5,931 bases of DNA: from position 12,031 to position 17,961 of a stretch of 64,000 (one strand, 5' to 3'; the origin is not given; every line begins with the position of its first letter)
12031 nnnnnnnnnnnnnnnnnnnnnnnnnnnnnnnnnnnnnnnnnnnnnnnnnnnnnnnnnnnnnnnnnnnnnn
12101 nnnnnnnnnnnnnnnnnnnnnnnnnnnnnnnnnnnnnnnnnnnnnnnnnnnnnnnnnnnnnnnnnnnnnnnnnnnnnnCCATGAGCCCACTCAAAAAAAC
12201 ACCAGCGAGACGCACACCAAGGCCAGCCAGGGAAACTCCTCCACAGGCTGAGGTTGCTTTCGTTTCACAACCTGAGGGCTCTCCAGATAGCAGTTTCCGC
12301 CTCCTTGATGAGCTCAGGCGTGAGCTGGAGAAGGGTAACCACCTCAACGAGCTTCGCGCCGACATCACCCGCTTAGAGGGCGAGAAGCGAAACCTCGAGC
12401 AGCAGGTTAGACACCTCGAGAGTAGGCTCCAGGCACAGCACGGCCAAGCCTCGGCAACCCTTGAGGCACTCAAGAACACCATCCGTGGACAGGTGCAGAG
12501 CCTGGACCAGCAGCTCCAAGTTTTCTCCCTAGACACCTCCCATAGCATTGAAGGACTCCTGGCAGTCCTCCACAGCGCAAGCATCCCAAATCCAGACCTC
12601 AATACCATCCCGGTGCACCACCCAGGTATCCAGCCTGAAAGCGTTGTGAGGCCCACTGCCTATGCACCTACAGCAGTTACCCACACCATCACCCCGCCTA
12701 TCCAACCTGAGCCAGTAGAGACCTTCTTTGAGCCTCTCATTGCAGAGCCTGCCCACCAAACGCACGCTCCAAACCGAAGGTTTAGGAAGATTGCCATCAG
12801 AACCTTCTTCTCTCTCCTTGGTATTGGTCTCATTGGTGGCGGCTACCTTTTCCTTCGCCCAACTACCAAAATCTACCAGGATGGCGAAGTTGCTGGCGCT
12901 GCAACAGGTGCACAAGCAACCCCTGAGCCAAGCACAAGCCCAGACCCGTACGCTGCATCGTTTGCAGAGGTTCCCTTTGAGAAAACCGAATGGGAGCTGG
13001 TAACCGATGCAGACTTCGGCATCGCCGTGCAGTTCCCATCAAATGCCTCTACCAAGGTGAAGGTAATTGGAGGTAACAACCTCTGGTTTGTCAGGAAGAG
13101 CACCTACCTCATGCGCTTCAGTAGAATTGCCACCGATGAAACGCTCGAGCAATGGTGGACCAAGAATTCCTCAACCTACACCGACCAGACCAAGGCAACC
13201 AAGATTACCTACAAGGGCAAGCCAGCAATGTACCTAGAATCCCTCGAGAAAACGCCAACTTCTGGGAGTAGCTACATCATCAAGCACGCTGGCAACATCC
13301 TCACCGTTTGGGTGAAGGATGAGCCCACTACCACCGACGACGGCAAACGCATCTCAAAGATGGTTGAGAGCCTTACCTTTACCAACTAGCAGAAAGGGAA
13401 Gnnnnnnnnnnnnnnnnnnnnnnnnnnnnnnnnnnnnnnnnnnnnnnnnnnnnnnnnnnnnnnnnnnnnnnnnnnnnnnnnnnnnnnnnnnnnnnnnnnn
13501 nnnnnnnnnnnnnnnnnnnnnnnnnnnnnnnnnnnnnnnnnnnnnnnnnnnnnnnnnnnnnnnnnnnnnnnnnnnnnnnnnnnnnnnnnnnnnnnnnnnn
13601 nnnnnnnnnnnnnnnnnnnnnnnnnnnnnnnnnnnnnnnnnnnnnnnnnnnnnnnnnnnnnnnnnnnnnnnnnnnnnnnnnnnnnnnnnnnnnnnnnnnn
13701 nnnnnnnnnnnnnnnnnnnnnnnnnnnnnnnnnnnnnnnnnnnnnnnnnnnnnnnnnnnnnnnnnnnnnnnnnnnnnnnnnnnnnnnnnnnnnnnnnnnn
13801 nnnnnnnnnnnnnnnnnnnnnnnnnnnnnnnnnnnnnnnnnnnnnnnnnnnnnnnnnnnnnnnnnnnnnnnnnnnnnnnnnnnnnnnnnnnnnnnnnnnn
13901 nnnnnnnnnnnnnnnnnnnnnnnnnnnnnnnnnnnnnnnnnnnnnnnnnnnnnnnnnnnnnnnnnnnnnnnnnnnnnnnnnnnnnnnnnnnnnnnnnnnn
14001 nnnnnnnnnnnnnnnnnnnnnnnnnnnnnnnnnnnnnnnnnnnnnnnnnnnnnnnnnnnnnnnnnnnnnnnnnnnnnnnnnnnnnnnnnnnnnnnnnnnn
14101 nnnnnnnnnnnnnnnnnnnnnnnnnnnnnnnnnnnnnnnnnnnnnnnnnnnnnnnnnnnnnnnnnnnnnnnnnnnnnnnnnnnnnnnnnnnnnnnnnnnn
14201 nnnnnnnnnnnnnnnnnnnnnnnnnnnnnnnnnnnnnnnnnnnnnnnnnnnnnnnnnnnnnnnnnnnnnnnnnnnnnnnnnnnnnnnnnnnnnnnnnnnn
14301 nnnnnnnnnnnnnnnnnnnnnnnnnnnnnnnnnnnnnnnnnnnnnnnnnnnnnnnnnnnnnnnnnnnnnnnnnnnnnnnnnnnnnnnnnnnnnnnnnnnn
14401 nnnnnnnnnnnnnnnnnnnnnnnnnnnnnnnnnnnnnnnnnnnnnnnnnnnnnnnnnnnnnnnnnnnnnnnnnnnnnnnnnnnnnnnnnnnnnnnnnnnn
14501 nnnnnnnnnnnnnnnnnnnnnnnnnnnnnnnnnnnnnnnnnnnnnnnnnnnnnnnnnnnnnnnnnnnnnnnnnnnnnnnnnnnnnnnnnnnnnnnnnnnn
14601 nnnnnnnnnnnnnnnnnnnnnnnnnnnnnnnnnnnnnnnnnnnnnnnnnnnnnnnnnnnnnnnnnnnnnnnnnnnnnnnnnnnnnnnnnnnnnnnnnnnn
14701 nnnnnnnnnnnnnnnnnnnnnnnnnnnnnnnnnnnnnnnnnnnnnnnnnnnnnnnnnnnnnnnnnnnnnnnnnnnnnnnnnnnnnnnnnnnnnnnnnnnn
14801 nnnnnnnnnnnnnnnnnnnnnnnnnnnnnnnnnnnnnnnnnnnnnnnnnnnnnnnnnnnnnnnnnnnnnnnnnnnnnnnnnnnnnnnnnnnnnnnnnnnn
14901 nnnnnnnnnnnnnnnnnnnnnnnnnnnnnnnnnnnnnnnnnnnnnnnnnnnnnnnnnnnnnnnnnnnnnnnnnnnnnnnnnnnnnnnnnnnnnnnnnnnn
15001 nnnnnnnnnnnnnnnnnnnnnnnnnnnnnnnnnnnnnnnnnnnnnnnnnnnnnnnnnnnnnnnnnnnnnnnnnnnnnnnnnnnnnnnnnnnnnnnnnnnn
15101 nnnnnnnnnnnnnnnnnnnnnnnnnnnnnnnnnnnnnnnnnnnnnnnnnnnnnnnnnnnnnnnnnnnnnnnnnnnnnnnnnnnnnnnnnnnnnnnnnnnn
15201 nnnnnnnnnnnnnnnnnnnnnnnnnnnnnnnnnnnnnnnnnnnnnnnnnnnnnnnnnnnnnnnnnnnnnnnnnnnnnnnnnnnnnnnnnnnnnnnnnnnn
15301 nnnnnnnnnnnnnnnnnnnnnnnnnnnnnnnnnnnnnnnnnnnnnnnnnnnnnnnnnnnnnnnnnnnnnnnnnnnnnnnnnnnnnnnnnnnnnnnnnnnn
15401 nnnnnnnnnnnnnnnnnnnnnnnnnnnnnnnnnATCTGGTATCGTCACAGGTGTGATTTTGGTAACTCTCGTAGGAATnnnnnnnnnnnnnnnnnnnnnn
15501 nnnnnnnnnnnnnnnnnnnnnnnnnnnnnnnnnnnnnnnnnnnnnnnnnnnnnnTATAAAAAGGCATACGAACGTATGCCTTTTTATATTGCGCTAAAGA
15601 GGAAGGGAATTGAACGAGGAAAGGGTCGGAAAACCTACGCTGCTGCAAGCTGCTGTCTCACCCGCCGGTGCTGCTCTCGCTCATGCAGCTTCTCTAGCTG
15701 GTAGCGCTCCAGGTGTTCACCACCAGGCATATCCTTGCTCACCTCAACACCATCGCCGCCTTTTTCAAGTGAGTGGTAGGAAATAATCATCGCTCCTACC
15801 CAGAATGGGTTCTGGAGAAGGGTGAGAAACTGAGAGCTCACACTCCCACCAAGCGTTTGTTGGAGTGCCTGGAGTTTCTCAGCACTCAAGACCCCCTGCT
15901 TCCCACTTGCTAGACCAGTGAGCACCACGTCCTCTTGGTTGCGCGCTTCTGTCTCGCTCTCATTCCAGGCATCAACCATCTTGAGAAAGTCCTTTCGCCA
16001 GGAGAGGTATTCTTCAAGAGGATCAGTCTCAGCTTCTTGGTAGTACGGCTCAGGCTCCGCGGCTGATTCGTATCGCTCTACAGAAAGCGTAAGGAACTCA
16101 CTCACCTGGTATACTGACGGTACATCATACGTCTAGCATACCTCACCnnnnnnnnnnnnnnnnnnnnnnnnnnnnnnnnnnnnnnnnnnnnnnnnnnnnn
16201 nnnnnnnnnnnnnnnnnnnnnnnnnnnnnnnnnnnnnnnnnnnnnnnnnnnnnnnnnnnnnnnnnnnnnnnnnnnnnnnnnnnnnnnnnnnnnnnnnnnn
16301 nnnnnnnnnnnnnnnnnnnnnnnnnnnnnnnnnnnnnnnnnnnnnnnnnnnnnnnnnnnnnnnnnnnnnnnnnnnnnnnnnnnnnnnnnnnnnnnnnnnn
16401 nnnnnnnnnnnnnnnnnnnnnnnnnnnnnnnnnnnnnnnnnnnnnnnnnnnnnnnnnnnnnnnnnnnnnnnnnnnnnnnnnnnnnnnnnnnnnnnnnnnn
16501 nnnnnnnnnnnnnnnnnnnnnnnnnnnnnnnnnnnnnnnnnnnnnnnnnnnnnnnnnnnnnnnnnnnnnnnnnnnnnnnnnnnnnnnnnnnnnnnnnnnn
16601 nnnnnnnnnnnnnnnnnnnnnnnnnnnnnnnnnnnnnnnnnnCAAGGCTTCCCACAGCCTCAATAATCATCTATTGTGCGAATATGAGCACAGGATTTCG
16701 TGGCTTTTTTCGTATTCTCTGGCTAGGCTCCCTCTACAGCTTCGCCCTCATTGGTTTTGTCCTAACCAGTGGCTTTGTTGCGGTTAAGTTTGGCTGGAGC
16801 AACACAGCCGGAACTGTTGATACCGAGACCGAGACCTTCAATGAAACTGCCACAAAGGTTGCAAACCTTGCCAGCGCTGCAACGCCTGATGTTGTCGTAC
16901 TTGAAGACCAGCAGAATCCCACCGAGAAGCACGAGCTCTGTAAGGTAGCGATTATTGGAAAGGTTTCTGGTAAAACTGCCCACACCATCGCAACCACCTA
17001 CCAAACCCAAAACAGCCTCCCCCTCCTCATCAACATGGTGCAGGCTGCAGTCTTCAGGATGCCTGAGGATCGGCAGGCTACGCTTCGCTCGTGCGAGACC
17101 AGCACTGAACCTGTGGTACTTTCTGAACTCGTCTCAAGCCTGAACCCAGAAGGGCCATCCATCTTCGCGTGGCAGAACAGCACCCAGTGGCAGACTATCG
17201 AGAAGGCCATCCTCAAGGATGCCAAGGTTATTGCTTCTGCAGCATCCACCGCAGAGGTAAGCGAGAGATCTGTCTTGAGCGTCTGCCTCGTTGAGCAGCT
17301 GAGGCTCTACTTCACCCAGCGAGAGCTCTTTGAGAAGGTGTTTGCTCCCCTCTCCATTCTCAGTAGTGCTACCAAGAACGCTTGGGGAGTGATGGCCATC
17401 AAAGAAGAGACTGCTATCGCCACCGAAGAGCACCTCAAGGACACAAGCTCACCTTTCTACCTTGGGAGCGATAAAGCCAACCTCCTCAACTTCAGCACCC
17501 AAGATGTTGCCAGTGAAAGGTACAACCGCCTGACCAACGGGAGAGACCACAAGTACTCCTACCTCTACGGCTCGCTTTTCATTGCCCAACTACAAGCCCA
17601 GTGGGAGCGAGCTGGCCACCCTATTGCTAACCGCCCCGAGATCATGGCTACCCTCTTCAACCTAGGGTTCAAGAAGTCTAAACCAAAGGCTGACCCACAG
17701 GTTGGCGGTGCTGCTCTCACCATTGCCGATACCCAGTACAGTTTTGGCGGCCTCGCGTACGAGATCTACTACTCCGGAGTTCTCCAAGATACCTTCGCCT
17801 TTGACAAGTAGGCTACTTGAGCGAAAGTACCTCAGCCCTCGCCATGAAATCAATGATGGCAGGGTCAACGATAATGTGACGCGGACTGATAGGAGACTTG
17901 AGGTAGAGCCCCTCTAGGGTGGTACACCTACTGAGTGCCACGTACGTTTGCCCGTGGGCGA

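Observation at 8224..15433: Seven-gene operon encoding a candidate cohesin-dockerin cell-surface assembly system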

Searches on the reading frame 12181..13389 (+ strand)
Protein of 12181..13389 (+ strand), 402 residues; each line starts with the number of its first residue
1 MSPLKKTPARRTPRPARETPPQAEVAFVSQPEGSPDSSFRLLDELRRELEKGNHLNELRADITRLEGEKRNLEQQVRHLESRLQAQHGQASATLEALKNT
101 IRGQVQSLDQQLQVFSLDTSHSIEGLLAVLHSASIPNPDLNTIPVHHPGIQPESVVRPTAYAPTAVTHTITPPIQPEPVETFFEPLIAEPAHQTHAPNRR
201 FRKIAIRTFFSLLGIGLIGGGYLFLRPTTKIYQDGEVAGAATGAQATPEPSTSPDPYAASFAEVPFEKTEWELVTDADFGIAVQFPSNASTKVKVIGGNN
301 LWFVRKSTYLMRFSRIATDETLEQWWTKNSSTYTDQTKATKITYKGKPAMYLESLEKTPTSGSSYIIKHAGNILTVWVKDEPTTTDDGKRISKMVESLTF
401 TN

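Call 3: search_protein_families(library=pfam, proteins=[window:12181-13389:+], max_evalue=1)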
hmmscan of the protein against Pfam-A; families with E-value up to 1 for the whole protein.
window:12181-13389:+ (402 aa): 23 families
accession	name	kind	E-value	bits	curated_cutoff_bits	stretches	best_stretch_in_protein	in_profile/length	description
PF00038.26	Filament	-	0.0007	19.7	40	1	46-113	216-284/313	Intermediate filament protein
PF10211.14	Ax_dynein_light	-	0.0017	18.8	26.4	1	45-113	111-179/187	Axonemal dynein light chain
PF24319.2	DUF7491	-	0.0043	17.7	30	1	51-99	33-84/90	Coiled-coil region of unknown function (DUF7491)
PF14932.11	HAUS-augmin3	-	0.016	15.1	29.4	1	43-126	69-152/260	HAUS augmin-like complex subunit 3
PF14389.11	Lzipper-MIP1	-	0.037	14.8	32.2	1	54-85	52-83/84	Leucine-zipper of ternary complex factor MIP1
PF05549.16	Allexi_40kDa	-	0.037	14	26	1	49-125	74-147/271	Allexivirus 40kDa protein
PF01576.24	Myosin_tail_1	-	0.042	12.1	38.1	1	40-113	44-113/1081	Myosin tail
PF24627.1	PUMA_CC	-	0.047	14.1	30.1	1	42-85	27-68/74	PUMA coiled-coil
PF15372.11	DUF4600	-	0.061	14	27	1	56-85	53-82/128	Domain of unknown function (DUF4600)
PF23991.1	DUF7310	-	0.062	14.2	40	1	46-90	16-60/83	Coiled-coil region of unknown function (DUF7310)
PF18595.6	Nuf2_DHR10-like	-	0.065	13.7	28.4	1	43-101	43-101/117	Nuf2, DHR10-like domain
PF07200.18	Mod_r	-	0.087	13.3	30.1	1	46-111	47-110/146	Modifier of rudimentary (Mod(r)) protein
PF25785.1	TPR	-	0.097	13.4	27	1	53-100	7-55/110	Nucleoprotein TPR-like domain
PF08912.16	Rho_Binding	-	0.11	13.8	23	1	58-106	1-48/69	Rho Binding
PF15466.11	DUF4635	-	0.11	12.5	27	1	60-90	97-127/134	Domain of unknown function (DUF4635)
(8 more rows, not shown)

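Call 4: search_protein_families(library=ncbifam, proteins=[window:12181-13389:+], max_evalue=1)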
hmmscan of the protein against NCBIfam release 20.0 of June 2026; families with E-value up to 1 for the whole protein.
window:12181-13389:+ (402 aa): 9 families
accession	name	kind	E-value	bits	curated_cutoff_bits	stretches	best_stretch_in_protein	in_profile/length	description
NF045487.1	ASRP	equivalog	0.013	14.1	300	1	43-109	139-207/593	archaea-specific SMC-related protein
NF006543.0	PRK09039.1-2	equivalog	0.014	15.2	305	1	43-115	85-157/350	peptidoglycan -binding protein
TIGR02169.1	SMC_prok_A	equivalog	0.018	12.7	729.4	1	44-112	390-458/1165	chromosome segregation protein SMC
TIGR02132.1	phaR_Bmeg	equivalog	0.028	14.4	148.4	1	48-119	101-169/189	polyhydroxyalkanoic acid synthase subunit PhaR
NF008191.0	PRK10945.1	subfamily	0.049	13.9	90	1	304-336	6-38/72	hemolysin expression modulator Hha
TIGR02168.1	SMC_prok_B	equivalog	0.059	11.1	567.35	1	53-106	728-787/1181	chromosome segregation protein SMC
NF047363.1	Zn_ribbon_CdsZ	equivalog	0.068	12.6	275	1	42-110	77-144/251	zinc ribbon domain regulatory protein CdsZ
TIGR04523.1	Mplasa_alph_rch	subfamily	0.24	9.2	270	1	50-110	367-426/745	helix-rich protein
TIGR04211.1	SH3_and_anchor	equivalog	0.48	10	65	1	48-113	81-149/198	TIGR04211 family SH3 domain-containing protein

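Call 86: search_solved_structures(query=A7, max_evalue=1)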
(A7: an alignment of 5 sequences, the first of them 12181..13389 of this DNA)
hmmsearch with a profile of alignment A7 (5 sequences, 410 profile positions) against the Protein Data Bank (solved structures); distinct sequences matched with E-value up to 1: 37.
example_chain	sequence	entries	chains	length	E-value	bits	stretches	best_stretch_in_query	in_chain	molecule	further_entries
1gk4_A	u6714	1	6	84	0.00076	21.6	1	66-120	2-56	VIMENTIN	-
1fxk_C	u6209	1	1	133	0.0018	20.4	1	24-90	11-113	PROTEIN (PREFOLDIN)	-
7y9n_A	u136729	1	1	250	0.004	19.2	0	22-110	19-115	Spike protein S2',5HB-H2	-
8rve_0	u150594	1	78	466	0.0041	19.2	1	22-120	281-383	Vimentin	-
4l9u_A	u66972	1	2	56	0.014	17.5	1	59-99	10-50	RAS guanyl-releasing protein 1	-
7zr2_A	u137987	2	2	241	0.014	17.4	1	31-125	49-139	Spike protein S2',Chimeric protein mimic of SARS-CoV-2 Spike HR1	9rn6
3tnu_B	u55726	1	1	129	0.021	16.9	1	22-121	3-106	Keratin, type II cytoskeletal 5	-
6cfz_C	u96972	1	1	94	0.14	14.2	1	63-160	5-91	Dad2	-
4zry_B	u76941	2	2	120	0.26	13.3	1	48-121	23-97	Keratin, type II cytoskeletal 1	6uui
1s1c_X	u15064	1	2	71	0.28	13.2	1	63-113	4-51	Rho-associated, coiled-coil containing protein kinase 1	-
6w1s_F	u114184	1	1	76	0.34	12.9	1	58-115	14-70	Mediator of RNA polymerase II transcription subunit 9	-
8gi0_F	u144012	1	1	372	0.36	12.8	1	10-94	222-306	Peroxisomal membrane protein PEX14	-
1gmj_A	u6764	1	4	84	0.38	12.7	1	12-60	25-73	ATPASE INHIBITOR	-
6j5i_J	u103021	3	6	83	0.44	12.5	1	11-64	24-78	ATPase inhibitor, mitochondrial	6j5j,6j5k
9okb_O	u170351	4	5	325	0.45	12.5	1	56-131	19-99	Centromere protein O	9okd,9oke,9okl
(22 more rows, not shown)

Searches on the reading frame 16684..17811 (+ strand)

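Call 3: search_protein_families(library=pfam, proteins=[window:16684-17811:+], max_evalue=1)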
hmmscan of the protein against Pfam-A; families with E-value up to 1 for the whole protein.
window:16684-17811:+ (375 aa): 1 family
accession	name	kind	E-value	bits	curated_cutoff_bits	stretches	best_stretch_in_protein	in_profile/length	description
PF19062.5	DUF5758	-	0.14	12.6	26.9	0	155-209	6-60/105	Family of unknown function (DUF5758)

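Call 4: search_protein_families(library=ncbifam, proteins=[window:16684-17811:+], max_evalue=1)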
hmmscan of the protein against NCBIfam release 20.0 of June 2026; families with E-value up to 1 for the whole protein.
window:16684-17811:+ (375 aa): 1 family
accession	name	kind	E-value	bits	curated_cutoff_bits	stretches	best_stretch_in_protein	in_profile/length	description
NF008442.0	PRK11288.1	equivalog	0.05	11.9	689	1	101-206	83-189/504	L-arabinose ABC transporter ATP-binding protein AraG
